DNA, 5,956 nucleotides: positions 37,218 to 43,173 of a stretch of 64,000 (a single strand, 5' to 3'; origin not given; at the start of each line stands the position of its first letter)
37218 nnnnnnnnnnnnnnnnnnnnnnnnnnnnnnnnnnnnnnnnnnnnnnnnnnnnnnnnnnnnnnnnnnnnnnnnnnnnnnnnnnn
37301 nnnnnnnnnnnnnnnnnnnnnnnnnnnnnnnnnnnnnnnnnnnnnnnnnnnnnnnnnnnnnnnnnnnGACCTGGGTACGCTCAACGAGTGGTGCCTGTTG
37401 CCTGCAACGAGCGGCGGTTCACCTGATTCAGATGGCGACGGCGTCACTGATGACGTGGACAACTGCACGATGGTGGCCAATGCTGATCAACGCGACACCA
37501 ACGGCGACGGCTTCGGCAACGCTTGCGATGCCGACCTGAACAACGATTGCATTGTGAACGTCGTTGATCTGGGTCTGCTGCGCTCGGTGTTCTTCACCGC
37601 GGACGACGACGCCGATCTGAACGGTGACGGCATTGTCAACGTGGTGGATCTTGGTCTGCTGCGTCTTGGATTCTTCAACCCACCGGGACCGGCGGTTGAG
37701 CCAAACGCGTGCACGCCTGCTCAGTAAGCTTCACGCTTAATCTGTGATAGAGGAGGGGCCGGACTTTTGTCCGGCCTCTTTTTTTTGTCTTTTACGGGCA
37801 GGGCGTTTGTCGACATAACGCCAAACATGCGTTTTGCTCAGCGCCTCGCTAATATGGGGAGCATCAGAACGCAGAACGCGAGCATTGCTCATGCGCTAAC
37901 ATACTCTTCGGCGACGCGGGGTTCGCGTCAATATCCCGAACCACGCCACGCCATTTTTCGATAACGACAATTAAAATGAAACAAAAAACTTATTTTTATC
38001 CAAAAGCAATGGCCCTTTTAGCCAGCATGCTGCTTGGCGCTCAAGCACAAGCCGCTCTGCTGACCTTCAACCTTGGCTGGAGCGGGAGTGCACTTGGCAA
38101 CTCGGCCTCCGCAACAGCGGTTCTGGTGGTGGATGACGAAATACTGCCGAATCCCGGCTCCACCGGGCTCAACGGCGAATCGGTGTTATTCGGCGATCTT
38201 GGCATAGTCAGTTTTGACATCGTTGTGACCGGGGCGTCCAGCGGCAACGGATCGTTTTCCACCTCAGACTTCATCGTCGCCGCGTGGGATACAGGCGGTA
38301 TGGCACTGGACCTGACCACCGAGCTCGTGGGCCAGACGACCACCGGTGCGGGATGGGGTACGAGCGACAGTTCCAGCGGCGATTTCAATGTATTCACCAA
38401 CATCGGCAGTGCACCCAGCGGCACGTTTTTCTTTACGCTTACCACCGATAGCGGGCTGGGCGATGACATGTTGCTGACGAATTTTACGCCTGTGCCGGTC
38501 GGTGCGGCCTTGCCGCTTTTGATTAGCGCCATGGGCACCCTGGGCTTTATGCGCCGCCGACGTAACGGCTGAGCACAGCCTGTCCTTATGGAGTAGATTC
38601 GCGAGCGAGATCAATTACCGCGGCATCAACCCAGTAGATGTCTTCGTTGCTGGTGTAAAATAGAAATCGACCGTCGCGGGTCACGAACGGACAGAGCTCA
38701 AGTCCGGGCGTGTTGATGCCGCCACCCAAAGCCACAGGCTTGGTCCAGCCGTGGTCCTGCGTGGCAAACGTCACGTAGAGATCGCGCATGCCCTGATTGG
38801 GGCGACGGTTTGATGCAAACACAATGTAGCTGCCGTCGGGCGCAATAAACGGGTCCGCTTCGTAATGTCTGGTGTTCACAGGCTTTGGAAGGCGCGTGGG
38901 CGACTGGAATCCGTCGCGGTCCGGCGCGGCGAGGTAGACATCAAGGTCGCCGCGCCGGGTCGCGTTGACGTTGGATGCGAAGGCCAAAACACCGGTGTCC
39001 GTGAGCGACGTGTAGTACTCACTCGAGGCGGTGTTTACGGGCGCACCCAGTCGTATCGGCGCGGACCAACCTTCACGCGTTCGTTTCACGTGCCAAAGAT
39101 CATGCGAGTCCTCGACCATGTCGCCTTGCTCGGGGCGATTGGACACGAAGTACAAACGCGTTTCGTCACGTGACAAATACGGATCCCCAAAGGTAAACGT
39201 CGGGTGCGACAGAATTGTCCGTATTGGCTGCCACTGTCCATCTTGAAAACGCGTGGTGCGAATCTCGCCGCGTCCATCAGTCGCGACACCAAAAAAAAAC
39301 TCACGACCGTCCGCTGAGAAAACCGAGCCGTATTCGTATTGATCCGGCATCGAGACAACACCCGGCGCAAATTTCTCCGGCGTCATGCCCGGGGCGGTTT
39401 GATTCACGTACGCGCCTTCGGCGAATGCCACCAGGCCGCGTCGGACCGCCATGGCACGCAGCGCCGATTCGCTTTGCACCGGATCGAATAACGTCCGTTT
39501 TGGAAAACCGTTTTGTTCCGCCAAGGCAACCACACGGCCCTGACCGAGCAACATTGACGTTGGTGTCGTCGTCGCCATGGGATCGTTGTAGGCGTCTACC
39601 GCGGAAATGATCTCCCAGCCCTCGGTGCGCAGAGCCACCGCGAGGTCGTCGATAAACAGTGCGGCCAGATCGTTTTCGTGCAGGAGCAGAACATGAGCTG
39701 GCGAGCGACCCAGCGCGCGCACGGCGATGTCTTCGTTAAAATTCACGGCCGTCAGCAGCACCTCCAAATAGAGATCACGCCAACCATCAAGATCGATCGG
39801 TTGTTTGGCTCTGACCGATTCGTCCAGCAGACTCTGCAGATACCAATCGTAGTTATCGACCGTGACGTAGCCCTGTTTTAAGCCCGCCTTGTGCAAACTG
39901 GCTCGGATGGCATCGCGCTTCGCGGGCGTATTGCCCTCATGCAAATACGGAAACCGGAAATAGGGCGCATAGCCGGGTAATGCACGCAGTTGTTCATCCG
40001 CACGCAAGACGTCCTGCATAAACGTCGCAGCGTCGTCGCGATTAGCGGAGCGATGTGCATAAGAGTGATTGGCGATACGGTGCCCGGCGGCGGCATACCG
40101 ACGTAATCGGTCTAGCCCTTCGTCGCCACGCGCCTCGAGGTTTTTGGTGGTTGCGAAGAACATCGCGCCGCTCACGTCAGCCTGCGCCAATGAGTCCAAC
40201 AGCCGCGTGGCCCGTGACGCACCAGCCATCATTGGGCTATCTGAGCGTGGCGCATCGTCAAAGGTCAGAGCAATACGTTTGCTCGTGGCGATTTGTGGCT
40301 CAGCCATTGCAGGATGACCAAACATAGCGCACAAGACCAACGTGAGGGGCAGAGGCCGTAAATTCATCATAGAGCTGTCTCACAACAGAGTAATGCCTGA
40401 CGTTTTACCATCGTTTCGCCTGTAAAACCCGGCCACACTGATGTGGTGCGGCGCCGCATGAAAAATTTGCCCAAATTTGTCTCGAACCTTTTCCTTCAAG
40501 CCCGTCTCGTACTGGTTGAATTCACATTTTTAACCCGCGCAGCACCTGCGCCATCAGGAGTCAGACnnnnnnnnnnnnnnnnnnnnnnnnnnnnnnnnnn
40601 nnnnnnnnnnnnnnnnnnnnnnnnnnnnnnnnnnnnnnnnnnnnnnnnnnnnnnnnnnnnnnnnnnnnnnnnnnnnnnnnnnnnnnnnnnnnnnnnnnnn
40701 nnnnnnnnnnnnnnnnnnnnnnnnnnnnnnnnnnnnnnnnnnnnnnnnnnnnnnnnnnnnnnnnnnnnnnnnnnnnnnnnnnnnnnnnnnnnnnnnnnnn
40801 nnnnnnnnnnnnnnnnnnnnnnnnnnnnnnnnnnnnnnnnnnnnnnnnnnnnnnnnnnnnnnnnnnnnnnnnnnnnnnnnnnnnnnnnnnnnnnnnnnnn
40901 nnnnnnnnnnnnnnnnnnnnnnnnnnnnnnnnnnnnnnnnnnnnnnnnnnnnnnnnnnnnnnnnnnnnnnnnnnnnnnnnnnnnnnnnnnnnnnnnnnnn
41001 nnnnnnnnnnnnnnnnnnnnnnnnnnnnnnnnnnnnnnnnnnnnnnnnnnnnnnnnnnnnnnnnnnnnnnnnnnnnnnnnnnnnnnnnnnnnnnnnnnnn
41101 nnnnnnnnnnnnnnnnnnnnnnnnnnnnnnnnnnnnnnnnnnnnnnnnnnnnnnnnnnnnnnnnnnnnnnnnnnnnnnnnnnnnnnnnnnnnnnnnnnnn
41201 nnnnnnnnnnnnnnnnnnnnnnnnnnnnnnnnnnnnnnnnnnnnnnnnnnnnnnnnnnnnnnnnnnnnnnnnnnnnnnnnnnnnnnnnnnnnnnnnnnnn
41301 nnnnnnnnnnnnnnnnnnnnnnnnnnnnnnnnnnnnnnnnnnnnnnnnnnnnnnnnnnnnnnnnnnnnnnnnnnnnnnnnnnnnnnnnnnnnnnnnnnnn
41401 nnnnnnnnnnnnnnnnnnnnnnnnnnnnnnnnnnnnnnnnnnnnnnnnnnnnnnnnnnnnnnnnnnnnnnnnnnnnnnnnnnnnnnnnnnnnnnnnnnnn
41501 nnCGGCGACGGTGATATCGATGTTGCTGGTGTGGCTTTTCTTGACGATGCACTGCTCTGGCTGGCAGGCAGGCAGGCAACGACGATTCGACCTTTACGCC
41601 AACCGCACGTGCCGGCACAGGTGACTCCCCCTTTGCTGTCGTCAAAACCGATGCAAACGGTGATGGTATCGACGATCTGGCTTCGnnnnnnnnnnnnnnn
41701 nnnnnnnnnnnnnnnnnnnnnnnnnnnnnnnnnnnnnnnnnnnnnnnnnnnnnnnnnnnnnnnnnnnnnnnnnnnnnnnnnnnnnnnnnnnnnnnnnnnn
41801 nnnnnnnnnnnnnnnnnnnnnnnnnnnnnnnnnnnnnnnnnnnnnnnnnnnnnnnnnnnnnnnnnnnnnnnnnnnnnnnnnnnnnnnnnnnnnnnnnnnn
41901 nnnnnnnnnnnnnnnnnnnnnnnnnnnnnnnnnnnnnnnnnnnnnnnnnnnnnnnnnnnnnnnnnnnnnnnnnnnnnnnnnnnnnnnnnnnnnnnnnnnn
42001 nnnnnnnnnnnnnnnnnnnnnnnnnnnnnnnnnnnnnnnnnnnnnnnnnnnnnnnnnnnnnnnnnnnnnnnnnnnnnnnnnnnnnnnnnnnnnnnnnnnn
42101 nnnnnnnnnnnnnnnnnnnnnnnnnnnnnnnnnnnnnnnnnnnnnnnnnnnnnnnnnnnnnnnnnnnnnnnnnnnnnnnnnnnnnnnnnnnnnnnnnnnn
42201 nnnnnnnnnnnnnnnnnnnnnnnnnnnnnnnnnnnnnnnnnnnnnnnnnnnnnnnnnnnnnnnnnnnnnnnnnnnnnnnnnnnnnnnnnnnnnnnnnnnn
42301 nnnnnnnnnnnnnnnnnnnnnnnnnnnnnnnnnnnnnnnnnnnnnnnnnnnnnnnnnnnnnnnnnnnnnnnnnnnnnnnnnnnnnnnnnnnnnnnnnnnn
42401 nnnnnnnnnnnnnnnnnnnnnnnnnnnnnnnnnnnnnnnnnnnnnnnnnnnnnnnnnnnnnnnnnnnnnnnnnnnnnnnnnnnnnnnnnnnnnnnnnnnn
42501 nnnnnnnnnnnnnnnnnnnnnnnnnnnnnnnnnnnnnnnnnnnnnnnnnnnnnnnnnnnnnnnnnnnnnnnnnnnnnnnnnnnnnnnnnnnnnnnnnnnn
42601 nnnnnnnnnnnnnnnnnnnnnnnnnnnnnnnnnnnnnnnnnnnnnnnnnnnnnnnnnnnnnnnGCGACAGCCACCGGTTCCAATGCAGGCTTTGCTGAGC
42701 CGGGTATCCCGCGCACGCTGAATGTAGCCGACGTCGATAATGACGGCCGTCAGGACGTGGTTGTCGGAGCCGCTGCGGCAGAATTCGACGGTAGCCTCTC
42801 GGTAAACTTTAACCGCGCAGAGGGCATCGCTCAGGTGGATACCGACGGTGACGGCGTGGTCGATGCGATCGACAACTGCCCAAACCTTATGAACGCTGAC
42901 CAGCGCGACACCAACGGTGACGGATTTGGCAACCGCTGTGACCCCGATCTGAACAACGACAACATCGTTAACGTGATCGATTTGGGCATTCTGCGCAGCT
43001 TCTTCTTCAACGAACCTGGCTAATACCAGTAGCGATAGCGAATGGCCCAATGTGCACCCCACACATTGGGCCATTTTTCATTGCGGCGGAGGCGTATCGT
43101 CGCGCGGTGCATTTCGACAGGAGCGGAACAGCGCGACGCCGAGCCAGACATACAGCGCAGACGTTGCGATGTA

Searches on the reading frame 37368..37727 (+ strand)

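Call 84: search_protein_families(library=pfam, proteins=[window:37368-37727:+], max_evalue=1)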
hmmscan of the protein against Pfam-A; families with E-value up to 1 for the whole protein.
window:37368-37727:+ (119 aa): 1 family
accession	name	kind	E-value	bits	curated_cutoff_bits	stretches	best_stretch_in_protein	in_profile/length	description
PF02412.23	TSP_3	-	2.1e-07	30.9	25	2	20-41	15-36/36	Thrombospondin type 3 repeat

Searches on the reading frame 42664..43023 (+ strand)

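Call 84: search_protein_families(library=pfam, proteins=[window:42664-43023:+], max_evalue=1)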
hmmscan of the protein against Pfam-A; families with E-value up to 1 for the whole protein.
window:42664-43023:+ (119 aa): 8 families
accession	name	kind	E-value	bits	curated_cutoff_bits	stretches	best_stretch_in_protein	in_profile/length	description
PF02412.23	TSP_3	-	4e-08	33.2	25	2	58-80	14-36/36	Thrombospondin type 3 repeat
PF01839.29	FG-GAP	-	2.2e-05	24.7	22.1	1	18-47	4-36/37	FG-GAP repeat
PF13517.12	FG-GAP_3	-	0.0016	19.5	26.9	1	8-34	35-61/61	FG-GAP-like repeat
PF00404.24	Dockerin_1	-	0.0016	19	22.9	1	52-70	30-48/57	Dockerin type I domain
PF21348.3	RGL11_C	-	0.0016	17.8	27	1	17-56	236-275/490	Rhamnogalacturonan lyase family 11, C-terminal domain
PF13202.12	EF-hand_5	-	0.12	12.4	25.9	1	57-68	7-18/25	EF hand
PF21955.1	CarG-like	-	0.21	12.1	28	1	18-37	4-23/144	Carbapenem resistance protein CarG-like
PF00036.39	EF-hand_1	-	0.28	11.3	25.4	1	55-67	6-18/29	EF hand domain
